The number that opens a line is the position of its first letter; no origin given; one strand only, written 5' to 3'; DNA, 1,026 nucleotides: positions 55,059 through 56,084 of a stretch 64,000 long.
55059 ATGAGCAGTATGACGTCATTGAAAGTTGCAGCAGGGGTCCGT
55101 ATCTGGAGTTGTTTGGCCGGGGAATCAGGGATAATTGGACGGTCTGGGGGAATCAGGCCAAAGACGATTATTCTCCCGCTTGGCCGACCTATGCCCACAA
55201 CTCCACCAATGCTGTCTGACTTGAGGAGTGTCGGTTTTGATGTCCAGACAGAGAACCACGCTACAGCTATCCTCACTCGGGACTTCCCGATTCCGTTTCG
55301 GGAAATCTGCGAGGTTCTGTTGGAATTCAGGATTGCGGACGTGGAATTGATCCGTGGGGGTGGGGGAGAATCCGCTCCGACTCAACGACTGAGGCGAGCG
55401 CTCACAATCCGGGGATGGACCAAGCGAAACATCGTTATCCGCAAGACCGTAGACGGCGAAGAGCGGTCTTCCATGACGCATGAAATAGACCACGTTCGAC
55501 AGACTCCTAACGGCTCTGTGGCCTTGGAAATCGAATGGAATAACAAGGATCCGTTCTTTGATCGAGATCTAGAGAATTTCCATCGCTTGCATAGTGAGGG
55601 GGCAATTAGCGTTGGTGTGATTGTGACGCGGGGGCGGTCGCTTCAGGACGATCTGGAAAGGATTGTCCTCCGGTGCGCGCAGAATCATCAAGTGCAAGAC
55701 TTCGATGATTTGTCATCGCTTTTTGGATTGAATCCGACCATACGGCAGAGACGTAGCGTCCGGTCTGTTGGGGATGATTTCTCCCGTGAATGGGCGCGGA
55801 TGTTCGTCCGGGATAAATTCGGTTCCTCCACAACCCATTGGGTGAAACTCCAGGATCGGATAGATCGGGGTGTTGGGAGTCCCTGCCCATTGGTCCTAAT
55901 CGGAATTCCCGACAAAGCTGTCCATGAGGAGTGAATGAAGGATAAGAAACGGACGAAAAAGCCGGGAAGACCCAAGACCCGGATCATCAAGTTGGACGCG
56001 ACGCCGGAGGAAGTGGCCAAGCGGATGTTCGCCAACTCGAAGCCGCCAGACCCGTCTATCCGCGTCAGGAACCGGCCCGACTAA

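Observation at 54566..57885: Candidate four-gene defense module: MT-A70 MTase, overlapping putative REase, 49-aa basic ORF and a GreA/B-C + PIN-like protein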

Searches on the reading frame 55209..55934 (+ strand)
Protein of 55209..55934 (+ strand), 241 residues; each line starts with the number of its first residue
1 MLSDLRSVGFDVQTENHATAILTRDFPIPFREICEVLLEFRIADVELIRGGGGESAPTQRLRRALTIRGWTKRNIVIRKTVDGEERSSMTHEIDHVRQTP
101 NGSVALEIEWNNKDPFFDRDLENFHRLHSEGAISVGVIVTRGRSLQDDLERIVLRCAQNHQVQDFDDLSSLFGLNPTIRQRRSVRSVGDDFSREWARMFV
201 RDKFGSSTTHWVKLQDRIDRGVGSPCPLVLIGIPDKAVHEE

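Call 3: search_protein_families(library=pfam, proteins=[window:55209-55934:+], max_evalue=0.1)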
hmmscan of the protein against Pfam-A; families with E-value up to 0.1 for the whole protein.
window:55209-55934:+ (241 aa): 1 family
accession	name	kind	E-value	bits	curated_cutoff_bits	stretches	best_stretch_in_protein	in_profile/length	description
PF09195.17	Endonuc-BglII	-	1.8e-27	96.5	26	1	17-233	1-162/163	Restriction endonuclease BglII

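Call 4: search_protein_families(library=padloc, proteins=[window:55209-55934:+], max_evalue=0.1)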
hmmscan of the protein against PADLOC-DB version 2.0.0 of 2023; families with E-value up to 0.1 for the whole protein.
window:55209-55934:+ (241 aa): 0 families

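Call 23: find_homologous_proteins(query=window:55209-55934:+)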
Query window:55209-55934:+ (241 aa): 7835 proteins with E <= 0.001 among 8000 candidates; the best 120 are listed.
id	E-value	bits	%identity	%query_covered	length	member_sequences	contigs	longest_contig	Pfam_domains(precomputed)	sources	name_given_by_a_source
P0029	2.6e-158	543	100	100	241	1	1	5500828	PF09195.18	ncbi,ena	-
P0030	1.2e-135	469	85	100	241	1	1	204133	PF09195.18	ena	-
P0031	3.4e-135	467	85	100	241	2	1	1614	PF09195.18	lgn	-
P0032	3.3e-111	389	71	100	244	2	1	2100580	PF09195.18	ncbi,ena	-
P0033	6.9e-110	384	72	99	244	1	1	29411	PF09195.18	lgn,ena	-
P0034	8.9e-110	384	73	99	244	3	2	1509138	PF09195.18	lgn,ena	-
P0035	2.4e-109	382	71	100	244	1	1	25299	PF09195.18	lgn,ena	-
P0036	3.5e-109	382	72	99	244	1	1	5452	PF09195.18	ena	-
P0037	4.2e-109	382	70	98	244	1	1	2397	PF09195.18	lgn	-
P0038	8.8e-108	377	70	98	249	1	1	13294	PF09195.18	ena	-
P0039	1.3e-107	377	70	99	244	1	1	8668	PF09195.18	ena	-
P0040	2.3e-107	376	68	100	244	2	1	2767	PF09195.18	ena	-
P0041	2.3e-107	376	70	99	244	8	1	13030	PF09195.18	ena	-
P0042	2.4e-107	376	70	99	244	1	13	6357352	PF09195.18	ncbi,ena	-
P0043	2.9e-107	376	70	100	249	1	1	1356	PF09195.18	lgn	-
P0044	4.1e-107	375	70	100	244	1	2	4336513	PF09195.18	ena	-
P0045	5.5e-107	375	68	100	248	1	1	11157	PF09195.18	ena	-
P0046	9.8e-107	374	67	100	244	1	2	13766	PF09195.18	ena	-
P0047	1.2e-106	374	70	99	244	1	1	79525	PF09195.18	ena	-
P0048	1.5e-106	373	70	100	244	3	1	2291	PF09195.18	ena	-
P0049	1.8e-106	373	69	99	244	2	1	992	PF09195.18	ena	-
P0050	2.6e-106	373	69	99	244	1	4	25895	PF09195.18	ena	-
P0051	4.3e-106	372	68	100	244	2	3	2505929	PF09195.18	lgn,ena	-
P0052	4.6e-106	372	70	100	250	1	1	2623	PF09195.18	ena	-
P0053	5.3e-106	372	70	100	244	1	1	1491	PF09195.18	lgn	-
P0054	5.8e-106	371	68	100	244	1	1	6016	PF09195.18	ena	-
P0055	7.2e-106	371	70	99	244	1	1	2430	PF09195.18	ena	-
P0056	7.5e-106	371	69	100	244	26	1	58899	PF09195.18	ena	-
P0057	1.2e-105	370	68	100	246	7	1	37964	PF09195.18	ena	-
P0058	1.4e-105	370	69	99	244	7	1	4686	PF09195.18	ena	-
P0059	1.5e-105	370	69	98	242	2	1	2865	PF09195.18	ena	-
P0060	2.5e-105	369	69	98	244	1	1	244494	PF09195.18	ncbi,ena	-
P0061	4.1e-105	369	68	100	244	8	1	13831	PF09195.18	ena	-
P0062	1.9e-104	366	68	100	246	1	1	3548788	PF09195.18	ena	-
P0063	2.2e-104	366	68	100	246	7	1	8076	PF09195.18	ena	-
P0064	3.7e-104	365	68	99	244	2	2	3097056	PF09195.18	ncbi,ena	-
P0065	3.8e-104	365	68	99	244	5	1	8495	PF09195.18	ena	-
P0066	4.0e-104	365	68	100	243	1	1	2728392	PF09195.18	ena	-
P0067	6.0e-104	365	68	99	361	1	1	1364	PF09195.18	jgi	-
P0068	6.4e-104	365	67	100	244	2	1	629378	PF09195.18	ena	-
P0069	7.8e-104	364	68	99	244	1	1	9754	PF09195.18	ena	-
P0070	8.3e-104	364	67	100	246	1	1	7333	PF09195.18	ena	-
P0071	9.8e-104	364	68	99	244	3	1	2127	PF09195.18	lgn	-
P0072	1.0e-103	364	71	95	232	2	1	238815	PF09195.18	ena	-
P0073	1.1e-103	364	68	100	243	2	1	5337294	PF09195.18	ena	-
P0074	1.1e-103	364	69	99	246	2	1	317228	PF09195.18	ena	-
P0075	1.2e-103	364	68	99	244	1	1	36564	PF09195.18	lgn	-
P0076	1.3e-103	364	67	98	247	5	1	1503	PF09195.18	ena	-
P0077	1.7e-103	363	69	99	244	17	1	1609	PF09195.18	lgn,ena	-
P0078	2.0e-103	363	68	100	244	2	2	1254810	PF09195.18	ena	-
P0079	2.5e-103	363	68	100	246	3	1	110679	PF09195.18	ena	-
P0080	2.6e-103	363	68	100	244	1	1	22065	PF09195.18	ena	-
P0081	2.7e-103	363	68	98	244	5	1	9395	PF09195.18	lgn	-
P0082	3.5e-103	362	68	100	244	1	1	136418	PF09195.18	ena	-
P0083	3.5e-103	362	68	100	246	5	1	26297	PF09195.18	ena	-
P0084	4.1e-103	362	66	98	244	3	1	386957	PF09195.18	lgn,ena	-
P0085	4.2e-103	362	68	100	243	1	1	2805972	PF09195.18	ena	-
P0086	6.6e-103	361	68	100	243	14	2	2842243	PF09195.18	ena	-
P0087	7.5e-103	361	67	99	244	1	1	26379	PF09195.18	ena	-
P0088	8.2e-103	361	68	98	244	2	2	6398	PF09195.18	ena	-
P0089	9.5e-103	361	69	100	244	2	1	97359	PF09195.18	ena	-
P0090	1.2e-102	361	68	100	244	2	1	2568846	PF09195.18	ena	-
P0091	1.3e-102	360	67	100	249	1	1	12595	PF09195.18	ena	-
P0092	1.3e-102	360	68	100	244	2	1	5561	PF09195.18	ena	-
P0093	1.4e-102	360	66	100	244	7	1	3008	PF09195.18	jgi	-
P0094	1.4e-102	360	67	100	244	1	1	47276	PF09195.18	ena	-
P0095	1.8e-102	360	72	95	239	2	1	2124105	PF09195.18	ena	-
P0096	1.9e-102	360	67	99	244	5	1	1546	PF09195.18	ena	-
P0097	2.5e-102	360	68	100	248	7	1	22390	PF09195.18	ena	-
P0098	2.5e-102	360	68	100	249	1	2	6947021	PF09195.18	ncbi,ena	-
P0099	2.8e-102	359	68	98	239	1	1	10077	PF09195.18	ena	-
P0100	2.8e-102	359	67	100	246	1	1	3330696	PF09195.18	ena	-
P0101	3.0e-102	359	68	98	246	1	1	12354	PF09195.18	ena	-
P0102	3.2e-102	359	68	100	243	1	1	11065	PF09195.18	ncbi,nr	ncbi:MAG: BglII/BstYI family type II restriction endonuclease [Halieaceae bacterium]|nr:BglII/BstYI 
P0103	4.5e-102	359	68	100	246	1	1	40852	PF09195.18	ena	-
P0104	4.8e-102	359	65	100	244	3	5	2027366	PF09195.18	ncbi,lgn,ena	-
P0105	6.6e-102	358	68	99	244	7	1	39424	PF09195.18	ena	-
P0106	8.9e-102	358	67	97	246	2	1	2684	PF09195.18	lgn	-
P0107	1.0e-101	358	67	99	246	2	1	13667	PF09195.18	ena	-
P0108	1.1e-101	357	66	100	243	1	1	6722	PF09195.18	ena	-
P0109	2.1e-101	356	67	100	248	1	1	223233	PF09195.18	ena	-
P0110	2.2e-101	356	65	99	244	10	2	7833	PF09195.18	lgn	-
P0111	2.4e-101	356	65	99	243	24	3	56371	PF09195.18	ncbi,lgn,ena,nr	ncbi:MAG: restriction endonuclease [Candidatus Dadabacteria bacterium]|nr:restriction endonuclease [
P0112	2.8e-101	356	66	98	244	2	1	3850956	PF09195.18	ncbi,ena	-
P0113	3.0e-101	356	68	100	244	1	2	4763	PF09195.18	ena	-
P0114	3.0e-101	356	65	100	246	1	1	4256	PF09195.18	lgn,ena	-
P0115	3.1e-101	356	66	99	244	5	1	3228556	PF09195.18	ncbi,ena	-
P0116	3.2e-101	356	68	99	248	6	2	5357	PF09195.18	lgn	-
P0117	3.6e-101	356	65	100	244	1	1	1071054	PF09195.18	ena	-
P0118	3.6e-101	356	66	100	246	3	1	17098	PF09195.18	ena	-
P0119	9.3e-101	354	65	98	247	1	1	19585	PF09195.18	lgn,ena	-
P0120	2.9e-100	353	65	100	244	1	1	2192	PF09195.18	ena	-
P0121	3.9e-100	352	67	100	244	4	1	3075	PF09195.18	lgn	-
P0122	4.0e-100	352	66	99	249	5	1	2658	PF09195.18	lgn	-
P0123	4.2e-100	352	64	98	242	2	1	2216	PF09195.18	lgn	-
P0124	4.4e-100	352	65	100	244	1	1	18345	PF09195.18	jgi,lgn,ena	-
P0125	4.5e-100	352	65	100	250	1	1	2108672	PF09195.18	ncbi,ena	-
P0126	4.8e-100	352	62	98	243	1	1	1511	PF09195.18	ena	-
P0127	6.3e-100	352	65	97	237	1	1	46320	PF09195.18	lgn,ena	-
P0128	8.8e-100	351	68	99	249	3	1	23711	PF09195.18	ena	-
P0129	1.2e-99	351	65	100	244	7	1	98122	PF09195.18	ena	-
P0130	1.3e-99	351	65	98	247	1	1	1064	PF09195.18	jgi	jgi:hypothetical protein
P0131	2.2e-99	350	63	100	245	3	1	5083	PF09195.18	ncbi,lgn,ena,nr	ncbi:MAG: BglII/BstYI family type II restriction endonuclease [Gammaproteobacteria bacterium]|nr:Bgl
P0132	2.9e-99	349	67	99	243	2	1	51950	PF09195.18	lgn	-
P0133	3.9e-99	349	64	99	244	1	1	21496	PF09195.18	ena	-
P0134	4.6e-99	349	65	100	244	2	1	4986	PF09195.18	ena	-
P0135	5.1e-99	349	65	98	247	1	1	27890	PF09195.18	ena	-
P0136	5.4e-99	349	70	93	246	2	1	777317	PF09195.18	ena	-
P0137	7.6e-99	348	64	100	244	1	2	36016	PF09195.18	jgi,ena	-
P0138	8.8e-99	348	65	98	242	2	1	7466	PF09195.18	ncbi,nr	ncbi:MAG: restriction endonuclease [Boseongicola sp. SB0662_bin_57]|nr:restriction endonuclease [Bos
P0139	8.9e-99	348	64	100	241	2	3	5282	PF09195.18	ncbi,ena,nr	ncbi:MAG: BglII/BstYI family type II restriction endonuclease [Rhodobacteraceae bacterium]|nr:BglII/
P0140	9.7e-99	348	64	99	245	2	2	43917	PF09195.18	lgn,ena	-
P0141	1.3e-98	347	67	98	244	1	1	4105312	PF09195.18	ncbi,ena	-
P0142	1.8e-98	347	65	98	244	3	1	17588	PF09195.18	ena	-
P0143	3.6e-98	346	64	98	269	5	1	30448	PF09195.18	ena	-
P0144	5.6e-98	345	63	100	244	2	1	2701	PF09195.18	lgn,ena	-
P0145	7.6e-98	345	66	99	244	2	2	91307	PF09195.18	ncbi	-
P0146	7.9e-98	345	64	99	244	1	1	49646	PF09195.18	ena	-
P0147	1.2e-97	344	65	97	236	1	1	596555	PF09195.18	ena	-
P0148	1.4e-97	344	65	98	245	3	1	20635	PF09195.18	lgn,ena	-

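Call 24: search_solved_structures(query=window:55209-55934:+, max_evalue=1, show_alignments=2)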
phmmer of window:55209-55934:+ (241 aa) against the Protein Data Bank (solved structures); distinct sequences matched with E-value up to 1: 1.
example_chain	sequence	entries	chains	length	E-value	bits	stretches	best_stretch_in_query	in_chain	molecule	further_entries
7t1l_A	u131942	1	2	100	0.24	14.1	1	97-149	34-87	Tyrosine-protein kinase Fes/Fps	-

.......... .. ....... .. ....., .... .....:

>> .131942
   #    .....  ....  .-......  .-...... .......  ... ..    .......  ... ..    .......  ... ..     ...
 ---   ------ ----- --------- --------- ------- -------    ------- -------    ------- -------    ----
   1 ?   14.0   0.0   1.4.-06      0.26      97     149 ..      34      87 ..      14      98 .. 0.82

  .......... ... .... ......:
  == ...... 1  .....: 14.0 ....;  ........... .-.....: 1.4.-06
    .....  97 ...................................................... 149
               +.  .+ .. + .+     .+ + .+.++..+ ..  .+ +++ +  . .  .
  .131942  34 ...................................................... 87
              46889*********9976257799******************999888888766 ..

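Call 25: find_encoding_contigs(protein=P0030, flank=5000, max_places=3)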
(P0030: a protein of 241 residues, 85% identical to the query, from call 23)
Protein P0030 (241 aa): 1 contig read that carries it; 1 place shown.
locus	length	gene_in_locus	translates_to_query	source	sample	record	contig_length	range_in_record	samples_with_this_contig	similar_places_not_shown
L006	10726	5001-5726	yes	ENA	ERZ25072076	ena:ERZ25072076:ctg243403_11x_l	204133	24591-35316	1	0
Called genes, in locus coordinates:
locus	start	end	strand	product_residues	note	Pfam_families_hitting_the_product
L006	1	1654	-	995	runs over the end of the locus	PF23598:LRR_14 (weak), PF00560:LRR_1 (faint), PF13855:LRR_8, PF13306:LRR_5 (weak), PF13855:LRR_8, PF23598:LRR_14 (weak), PF12799:LRR_4 (weak), PF13855:LRR_8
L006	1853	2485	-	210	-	-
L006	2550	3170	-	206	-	PF13358:DDE_3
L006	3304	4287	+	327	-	PF12760:Zn_ribbon_IS1595 (weak), PF12762:DDE_Tnp_IS1595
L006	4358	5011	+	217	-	PF05063:MT-A70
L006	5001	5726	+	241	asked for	PF09195:Endonuc-BglII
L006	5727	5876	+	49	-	-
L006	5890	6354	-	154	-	PF13384:HTH_23, PF13518:HTH_28 (weak), PF13551:HTH_29, PF13565:HTH_32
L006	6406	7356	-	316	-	PF13306:LRR_5 (weak), PF13855:LRR_8, PF12799:LRR_4 (faint), PF13855:LRR_8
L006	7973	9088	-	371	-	PF06155:GBBH-like_N, PF02668:TauD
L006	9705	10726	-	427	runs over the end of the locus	PF19676:DUF6178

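Call 26: find_encoding_contigs(protein=P0032, flank=5000, max_places=3)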
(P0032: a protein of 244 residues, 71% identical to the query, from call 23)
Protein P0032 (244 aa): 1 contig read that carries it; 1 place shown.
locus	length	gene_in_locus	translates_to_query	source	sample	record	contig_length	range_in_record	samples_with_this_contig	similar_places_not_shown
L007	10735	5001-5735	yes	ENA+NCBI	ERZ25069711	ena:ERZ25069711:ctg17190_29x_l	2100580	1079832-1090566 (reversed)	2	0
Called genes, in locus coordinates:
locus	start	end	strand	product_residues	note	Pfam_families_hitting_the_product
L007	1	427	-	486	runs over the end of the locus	PF13174:TPR_6 (faint), PF01435:Peptidase_M48, PF14559:TPR_19 (faint), PF13428:TPR_14 (faint)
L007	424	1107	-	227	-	PF00455:DeoRC (weak), PF06026:Rib_5-P_isom_A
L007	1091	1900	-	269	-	PF07728:AAA_5, PF08406:CbbQ_C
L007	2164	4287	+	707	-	PF03235:GmrSD_N, PF04326:SLFN_AlbA_2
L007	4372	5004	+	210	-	PF05063:MT-A70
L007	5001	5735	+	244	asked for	PF09195:Endonuc-BglII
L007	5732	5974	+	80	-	-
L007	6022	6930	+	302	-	PF12760:Zn_ribbon_IS1595, PF12762:DDE_Tnp_IS1595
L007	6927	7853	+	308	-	PF01555:N6_N4_Mtase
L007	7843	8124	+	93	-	-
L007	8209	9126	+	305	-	PF00149:Metallophos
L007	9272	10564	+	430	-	PF00890:FAD_binding_2 (weak), PF01266:DAO, PF07992:Pyr_redox_2 (faint), PF12831:FAD_oxidored, PF13450:NAD_binding_8 (weak)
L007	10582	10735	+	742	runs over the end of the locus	PF07992:Pyr_redox_2 (weak), PF13738:Pyr_redox_3 (weak), PF01266:DAO (weak), PF12831:FAD_oxidored (weak), PF13450:NAD_binding_8, PF13237:Fer4_10 (weak), PF13187:Fer4_9, PF02662:FlpD, +6 more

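Call 27: find_encoding_contigs(protein=P0042, flank=4000, max_places=10)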
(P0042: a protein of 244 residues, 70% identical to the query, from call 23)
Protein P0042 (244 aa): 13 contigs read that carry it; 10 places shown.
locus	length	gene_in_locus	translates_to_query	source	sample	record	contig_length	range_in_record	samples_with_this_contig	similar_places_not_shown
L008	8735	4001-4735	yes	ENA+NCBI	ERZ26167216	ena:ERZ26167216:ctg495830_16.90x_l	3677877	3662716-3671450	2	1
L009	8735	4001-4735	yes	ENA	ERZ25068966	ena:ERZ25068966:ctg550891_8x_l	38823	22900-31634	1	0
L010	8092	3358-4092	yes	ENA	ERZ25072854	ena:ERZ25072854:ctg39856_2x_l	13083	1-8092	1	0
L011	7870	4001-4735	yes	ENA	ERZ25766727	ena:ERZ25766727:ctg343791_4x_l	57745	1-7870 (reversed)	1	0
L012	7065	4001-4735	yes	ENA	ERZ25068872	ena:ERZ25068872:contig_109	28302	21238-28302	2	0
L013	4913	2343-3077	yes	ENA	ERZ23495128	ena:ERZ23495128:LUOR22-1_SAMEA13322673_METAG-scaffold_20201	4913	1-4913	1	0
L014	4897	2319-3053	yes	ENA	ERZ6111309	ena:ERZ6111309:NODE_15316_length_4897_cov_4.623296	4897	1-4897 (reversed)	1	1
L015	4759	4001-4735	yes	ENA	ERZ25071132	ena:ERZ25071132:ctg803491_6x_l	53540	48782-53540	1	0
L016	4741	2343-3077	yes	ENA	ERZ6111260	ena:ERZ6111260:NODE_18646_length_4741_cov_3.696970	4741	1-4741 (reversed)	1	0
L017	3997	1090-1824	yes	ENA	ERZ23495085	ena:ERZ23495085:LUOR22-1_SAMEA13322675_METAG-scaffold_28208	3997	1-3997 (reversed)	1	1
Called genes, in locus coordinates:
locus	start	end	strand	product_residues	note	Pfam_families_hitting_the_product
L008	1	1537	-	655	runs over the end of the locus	PF06808:DctM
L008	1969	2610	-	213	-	-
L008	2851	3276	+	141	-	PF12762:DDE_Tnp_IS1595 (faint)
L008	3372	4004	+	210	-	PF05063:MT-A70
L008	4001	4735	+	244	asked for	PF09195:Endonuc-BglII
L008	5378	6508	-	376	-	PF16868:NMT1_3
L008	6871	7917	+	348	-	-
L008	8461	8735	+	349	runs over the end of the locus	-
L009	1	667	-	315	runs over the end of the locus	PF13384:HTH_23, PF13518:HTH_28 (weak), PF13358:DDE_3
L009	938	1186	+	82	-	-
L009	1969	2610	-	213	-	-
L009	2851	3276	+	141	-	PF12762:DDE_Tnp_IS1595 (faint)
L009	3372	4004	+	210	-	PF05063:MT-A70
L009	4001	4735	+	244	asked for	PF09195:Endonuc-BglII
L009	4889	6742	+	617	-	PF01609:DDE_Tnp_1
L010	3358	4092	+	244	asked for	PF09195:Endonuc-BglII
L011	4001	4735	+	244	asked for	PF09195:Endonuc-BglII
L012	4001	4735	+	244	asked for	PF09195:Endonuc-BglII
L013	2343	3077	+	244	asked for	PF09195:Endonuc-BglII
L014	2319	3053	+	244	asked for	PF09195:Endonuc-BglII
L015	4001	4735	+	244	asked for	PF09195:Endonuc-BglII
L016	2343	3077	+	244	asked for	PF09195:Endonuc-BglII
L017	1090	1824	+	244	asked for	PF09195:Endonuc-BglII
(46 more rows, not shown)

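Call 39: search_protein_families(library=ncbifam, proteins=[window:55209-55934:+], max_evalue=0.01)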
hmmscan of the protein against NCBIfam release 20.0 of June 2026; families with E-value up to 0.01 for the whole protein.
window:55209-55934:+ (241 aa): 0 families

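Call 40: find_encoding_contigs(protein=P0029, flank=3000, max_places=3)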
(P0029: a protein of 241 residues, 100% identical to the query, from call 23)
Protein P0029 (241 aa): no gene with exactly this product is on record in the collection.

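Call 76: predict_structure(alignment_id=A2)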
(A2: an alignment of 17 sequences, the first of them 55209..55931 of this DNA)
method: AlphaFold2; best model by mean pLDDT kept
length: 241 residues; sequences in the alignment: 17
mean_pLDDT: 86.3   pTM: 0.83
mean pLDDT of the five models: 86.3, 85.6, 76.1, 70.3, 66.0
residues with pLDDT >= 90: 112; 70-90: 113; 50-70: 15; < 50: 1
segments of 3 or more residues with pLDDT < 50: none
pLDDT, mean of each block of 10 residues (from residue 1): 93 93 95 96 80 77 93 81 80 86 89 61 89 92 86 91 92 85 90 91 69 86 88 90 71
secondary structure, 60 per line:
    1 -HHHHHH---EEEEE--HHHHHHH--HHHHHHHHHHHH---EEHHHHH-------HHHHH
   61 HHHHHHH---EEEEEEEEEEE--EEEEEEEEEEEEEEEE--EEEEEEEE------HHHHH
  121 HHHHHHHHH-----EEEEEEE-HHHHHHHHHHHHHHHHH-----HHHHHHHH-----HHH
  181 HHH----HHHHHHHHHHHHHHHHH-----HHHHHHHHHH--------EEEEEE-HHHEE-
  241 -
elements in order: H2-7 E11-15 H18-24 H27-38 H44-48 H56-67 E71-81 E84-99 E102-109 H116-129 E135-141 H143-159 H165-172 H178-183 H188-204 H210-219 E228-233

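Call 78: fold_search(model_id=the predicted structure, library=pdb)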
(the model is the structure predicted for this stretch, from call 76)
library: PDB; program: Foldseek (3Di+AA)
matches with E <= 10: 631; with E <= 0.001: 1
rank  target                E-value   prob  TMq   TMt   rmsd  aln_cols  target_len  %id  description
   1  1vrr_A                4.1e-05  1.00  0.50  0.59   6.4       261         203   16  Crystal structure of the restriction endonuclease BstYI complex with DNA (released 2005-06-07)
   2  8bao_B                2.7e-02  0.28  0.23  0.16  21.1       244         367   13  Dysgonamonadaceae bacterium CRISPR ancillary nuclease 2 (released 2022-11-30)
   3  8bao_A                3.2e-02  0.25  0.23  0.16  20.8       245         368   13  Dysgonamonadaceae bacterium CRISPR ancillary nuclease 2 (released 2022-11-30)
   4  4ic1_B                6.2e-02  0.85  0.26  0.30  13.6       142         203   15  Crystal structure of SSO0001 (released 2013-01-16)
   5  5lts_B                6.6e-02  0.18  0.19  0.23  15.1       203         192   12  Crystal structure of Lymphocytic choriomeningitis mammarenavirus endonuclease Mutant D118A (released 2017-09-13)
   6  2p0w_B                6.9e-02  0.16  0.15  0.12  17.3       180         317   11  Human histone acetyltransferase 1 (HAT1) (released 2007-03-13)
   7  1y88                  8.3e-02  0.69  0.21  0.26   5.0        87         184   14  Crystal Structure of Protein of Unknown Function AF1548 (released 2004-12-21)
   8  5t2t_B                8.3e-02  0.28  0.21  0.24  11.9       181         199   13  Crystal structure of Lymphocytic choriomeningitis mammarenavirus endonuclease bound to compound L742001 (released 2017-09-13)
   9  2vld_A                9.9e-02  0.38  0.18  0.19  10.0        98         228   13  crystal structure of a repair endonuclease from Pyrococcus abyssi (released 2009-05-19)
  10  3jsb_B                1.0e-01  0.20  0.20  0.24  12.1       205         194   13  Crystal structure of the N-terminal domain of the Lymphocytic Choriomeningitis Virus L protein (released 2010-09-15)
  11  9iab_A                1.1e-01  0.13  0.19  0.18  21.9       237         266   10  Structure of the Argonaute-associated Cas4 family protein 1 (ACE1) from Chroococcidiopsis thermalis (CtACE1) (released 2025-04-23)
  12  7ojj                  1.2e-01  0.12  0.18  0.04  16.5       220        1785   13  Lassa virus L protein with endonuclease and C-terminal domains in close proximity [MID-LINK] (released 2021-12-01)
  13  5lts_A                1.3e-01  0.11  0.19  0.22  15.0       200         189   12  Crystal structure of Lymphocytic choriomeningitis mammarenavirus endonuclease Mutant D118A (released 2017-09-13)
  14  9iab_B                1.4e-01  0.20  0.20  0.18  16.4       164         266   13  Structure of the Argonaute-associated Cas4 family protein 1 (ACE1) from Chroococcidiopsis thermalis (CtACE1) (released 2025-04-23)
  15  1xmx                  1.6e-01  0.13  0.22  0.15  17.7       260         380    9  Crystal structure of protein VC1899 from Vibrio cholerae (released 2004-11-16)
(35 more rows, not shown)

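Call 84: search_protein_families(library=phrogs, proteins=[window:55209-55934:+], max_evalue=0.01)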
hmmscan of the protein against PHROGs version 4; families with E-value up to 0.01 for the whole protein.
window:55209-55934:+ (241 aa): 0 families
